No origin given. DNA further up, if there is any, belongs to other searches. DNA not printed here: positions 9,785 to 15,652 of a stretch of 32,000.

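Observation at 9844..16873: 7-kb integrated-element remnant splitting the conserved rsmB|rlmN junction, reduced to three parts: int relic, giant ORF, Abi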

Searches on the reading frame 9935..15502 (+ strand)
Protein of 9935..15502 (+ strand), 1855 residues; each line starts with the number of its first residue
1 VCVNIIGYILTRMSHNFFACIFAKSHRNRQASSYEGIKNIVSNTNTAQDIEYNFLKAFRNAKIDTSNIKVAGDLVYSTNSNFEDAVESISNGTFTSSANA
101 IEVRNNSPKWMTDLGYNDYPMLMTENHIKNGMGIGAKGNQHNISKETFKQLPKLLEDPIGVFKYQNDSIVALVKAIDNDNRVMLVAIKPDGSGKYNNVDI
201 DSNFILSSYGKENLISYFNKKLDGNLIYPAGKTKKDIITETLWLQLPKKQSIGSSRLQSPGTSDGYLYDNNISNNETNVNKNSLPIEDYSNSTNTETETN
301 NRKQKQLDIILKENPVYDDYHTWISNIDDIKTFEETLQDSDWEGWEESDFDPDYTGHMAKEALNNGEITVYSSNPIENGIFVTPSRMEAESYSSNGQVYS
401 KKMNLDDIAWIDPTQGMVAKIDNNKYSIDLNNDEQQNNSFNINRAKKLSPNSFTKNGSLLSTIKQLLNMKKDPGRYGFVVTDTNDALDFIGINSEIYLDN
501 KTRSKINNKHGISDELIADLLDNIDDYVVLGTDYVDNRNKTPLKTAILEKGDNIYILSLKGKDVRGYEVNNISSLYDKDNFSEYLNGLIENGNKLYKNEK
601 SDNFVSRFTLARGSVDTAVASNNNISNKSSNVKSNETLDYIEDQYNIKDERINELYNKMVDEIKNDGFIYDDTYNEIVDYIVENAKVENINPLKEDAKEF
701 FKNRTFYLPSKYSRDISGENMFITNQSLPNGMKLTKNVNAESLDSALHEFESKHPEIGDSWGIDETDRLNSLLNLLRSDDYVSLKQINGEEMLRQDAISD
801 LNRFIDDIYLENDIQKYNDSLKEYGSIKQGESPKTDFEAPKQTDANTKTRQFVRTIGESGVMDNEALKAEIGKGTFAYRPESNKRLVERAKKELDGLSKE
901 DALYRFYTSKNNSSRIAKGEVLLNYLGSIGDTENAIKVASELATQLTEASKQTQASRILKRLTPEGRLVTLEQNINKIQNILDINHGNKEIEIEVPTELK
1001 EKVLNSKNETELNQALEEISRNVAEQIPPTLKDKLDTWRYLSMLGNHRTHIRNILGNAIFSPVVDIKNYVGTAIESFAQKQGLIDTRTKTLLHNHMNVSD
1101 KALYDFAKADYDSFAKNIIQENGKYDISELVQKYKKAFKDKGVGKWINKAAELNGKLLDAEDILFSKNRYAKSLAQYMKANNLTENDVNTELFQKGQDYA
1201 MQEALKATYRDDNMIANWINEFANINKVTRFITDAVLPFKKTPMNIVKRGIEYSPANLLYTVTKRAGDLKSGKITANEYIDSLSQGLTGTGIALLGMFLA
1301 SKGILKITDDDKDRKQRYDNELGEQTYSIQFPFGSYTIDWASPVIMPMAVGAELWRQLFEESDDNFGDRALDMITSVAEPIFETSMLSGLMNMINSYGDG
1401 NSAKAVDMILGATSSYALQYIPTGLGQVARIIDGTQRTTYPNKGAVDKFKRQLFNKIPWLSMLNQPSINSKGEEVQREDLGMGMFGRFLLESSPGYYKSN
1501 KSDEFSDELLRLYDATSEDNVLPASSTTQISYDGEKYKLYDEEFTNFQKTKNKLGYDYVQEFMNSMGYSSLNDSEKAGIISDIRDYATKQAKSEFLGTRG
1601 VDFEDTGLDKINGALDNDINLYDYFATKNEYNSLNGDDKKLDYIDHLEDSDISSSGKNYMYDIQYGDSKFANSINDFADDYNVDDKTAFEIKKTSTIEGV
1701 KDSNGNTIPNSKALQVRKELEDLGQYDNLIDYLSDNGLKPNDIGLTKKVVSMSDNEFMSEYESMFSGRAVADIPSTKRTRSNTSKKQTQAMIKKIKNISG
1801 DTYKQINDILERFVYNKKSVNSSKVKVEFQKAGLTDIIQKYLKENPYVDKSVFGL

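Call 7: search_protein_families(library=pfam, proteins=[window:9935-15502:+], max_evalue=0.01)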
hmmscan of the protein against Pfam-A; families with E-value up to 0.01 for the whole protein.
window:9935-15502:+ (1855 aa): 1 family
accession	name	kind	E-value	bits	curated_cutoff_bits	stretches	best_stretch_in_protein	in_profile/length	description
PF18819.6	MuF_C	-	1.7e-23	83.1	27.6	2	137-228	6-95/103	Phage MuF-C-terminal domain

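Call 8: search_protein_families(library=phrogs, proteins=[window:9935-15502:+], max_evalue=0.01)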
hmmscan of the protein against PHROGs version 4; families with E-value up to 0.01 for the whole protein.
window:9935-15502:+ (1855 aa): 1 family
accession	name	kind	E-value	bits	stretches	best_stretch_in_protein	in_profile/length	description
phrog_13543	-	unknown function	3.2e-30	105.4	1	308-459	1344-1498/1879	-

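Call 9: find_homologous_proteins(query=window:9935-15502:+, max_evalue=0.00001)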
Query window:9935-15502:+ (1855 aa): 655 proteins with E <= 0.00001 among 8000 candidates; the best 120 are listed.
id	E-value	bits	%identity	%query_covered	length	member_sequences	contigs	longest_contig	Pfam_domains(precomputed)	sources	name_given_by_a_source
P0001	0.0e+0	1242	44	55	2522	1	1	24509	-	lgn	-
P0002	0.0e+0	1238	44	55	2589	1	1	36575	-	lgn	-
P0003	0.0e+0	1053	46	53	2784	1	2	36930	-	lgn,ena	-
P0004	0.0e+0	1030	47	51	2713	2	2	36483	-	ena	-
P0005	4.3e-254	865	38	47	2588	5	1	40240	PF18819.7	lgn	-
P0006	1.2e-250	853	39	45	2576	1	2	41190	PF18819.7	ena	-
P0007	8.0e-246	837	33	68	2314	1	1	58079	PF18819.7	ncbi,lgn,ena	-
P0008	2.9e-243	829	38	45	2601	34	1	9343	PF18819.7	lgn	-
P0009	5.1e-204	699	36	52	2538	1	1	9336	-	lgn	-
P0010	8.0e-203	695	39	46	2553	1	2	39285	PF18819.7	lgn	-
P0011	1.4e-180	621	34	42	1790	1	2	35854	PF18819.7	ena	-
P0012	2.0e-175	604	36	47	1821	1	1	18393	-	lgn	-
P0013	2.5e-172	594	33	45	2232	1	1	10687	PF18760.8,PF18838.8,PF18819.7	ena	-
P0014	1.6e-171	591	36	45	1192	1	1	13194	-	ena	-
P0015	3.6e-169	583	33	44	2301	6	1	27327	-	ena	-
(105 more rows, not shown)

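Call 15: find_encoding_contigs(protein=P0002, flank=10000, max_places=2)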
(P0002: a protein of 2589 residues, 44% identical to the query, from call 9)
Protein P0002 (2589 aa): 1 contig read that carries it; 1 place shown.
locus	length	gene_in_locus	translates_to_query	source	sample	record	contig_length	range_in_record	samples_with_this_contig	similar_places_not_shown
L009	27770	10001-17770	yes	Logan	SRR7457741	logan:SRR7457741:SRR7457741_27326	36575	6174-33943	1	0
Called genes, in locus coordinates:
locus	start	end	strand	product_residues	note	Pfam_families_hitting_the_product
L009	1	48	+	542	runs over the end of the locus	PF16510:P22_portal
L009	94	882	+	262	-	-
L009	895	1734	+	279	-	-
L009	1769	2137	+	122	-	-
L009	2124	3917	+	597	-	-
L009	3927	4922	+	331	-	-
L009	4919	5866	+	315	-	PF01391:Collagen (weak)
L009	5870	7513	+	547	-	PF00041:fn3 (faint)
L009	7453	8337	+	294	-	PF05257:CHAP (weak)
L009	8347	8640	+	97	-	-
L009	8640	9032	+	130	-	-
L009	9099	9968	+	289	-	-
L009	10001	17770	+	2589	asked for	-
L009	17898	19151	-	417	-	PF00589:Phage_integrase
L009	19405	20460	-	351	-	PF07751:Abi_2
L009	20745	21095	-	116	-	-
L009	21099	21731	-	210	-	PF01381:HTH_3, PF12844:HTH_19 (faint), PF13560:HTH_31, PF00717:Peptidase_S24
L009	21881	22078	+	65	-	PF05339:DUF739 (weak)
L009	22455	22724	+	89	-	PF12728:HTH_17 (weak)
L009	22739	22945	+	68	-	-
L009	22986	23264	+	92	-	-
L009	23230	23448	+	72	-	-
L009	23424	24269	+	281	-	PF07083:DUF1351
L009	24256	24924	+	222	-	PF03837:RecT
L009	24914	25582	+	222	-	PF00753:Lactamase_B (faint), PF12706:Lactamase_B_2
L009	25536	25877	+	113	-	-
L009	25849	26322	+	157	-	-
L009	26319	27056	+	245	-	PF19808:DUF6291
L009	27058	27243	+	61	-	-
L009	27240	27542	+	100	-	-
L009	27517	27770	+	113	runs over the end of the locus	PF14058:PcfK (weak)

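Call 16: find_encoding_contigs(protein=P0007, flank=10000, max_places=2)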
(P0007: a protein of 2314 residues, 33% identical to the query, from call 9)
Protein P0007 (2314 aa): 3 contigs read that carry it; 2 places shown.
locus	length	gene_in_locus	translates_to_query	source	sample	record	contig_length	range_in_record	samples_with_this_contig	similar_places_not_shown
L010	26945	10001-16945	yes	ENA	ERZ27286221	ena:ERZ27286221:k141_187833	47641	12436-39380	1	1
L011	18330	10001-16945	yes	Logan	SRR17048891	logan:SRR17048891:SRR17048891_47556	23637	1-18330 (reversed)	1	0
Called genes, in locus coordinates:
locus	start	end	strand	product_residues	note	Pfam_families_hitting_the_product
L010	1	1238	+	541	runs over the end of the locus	PF16510:P22_portal, PF23899:SU10_portal (faint)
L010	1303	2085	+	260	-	-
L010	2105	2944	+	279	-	-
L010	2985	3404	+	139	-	-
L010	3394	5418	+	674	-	-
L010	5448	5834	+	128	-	-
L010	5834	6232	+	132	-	-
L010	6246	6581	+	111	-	-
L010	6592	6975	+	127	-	-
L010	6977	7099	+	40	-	-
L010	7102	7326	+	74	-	PF16938:Phage_holin_Dp1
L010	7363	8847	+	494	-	PF09992:NAGPA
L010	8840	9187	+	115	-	-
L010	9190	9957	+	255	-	-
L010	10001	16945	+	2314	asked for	PF18819:MuF_C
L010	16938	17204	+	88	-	-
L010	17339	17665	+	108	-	-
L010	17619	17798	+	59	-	-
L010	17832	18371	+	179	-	-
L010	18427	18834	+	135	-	-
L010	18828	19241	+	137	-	PF25223:DUF7841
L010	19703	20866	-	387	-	PF01963:TraB_PrgY_gumN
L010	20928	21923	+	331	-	PF19293:CdaA_N (weak), PF02457:DAC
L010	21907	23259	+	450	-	PF07949:YbbR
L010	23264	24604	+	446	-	PF02878:PGM_PMM_I, PF02879:PGM_PMM_II, PF02880:PGM_PMM_III, PF00408:PGM_PMM_IV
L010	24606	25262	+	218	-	PF00072:Response_reg, PF00486:Trans_reg_C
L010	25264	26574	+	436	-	PF00672:HAMP (weak), PF00512:HisKA, PF02518:HATPase_c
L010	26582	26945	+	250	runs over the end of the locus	PF00561:Abhydrolase_1, PF12146:Hydrolase_4, PF12697:Abhydrolase_6, PF08386:Abhydrolase_4 (weak)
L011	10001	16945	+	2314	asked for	PF18819:MuF_C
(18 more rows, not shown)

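Call 21: find_related_loci(query=window:10031-15499:+, collection=viral_contigs, flank=10000)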
Query window:10031-15499:+ (1823 aa) in viral_contigs; peptide patterns used: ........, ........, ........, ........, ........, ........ (x = any residue, [..] = any of these).
5 stretches matched a pattern, but none encodes a relative of the query by tblastn (E <= 1e-3).
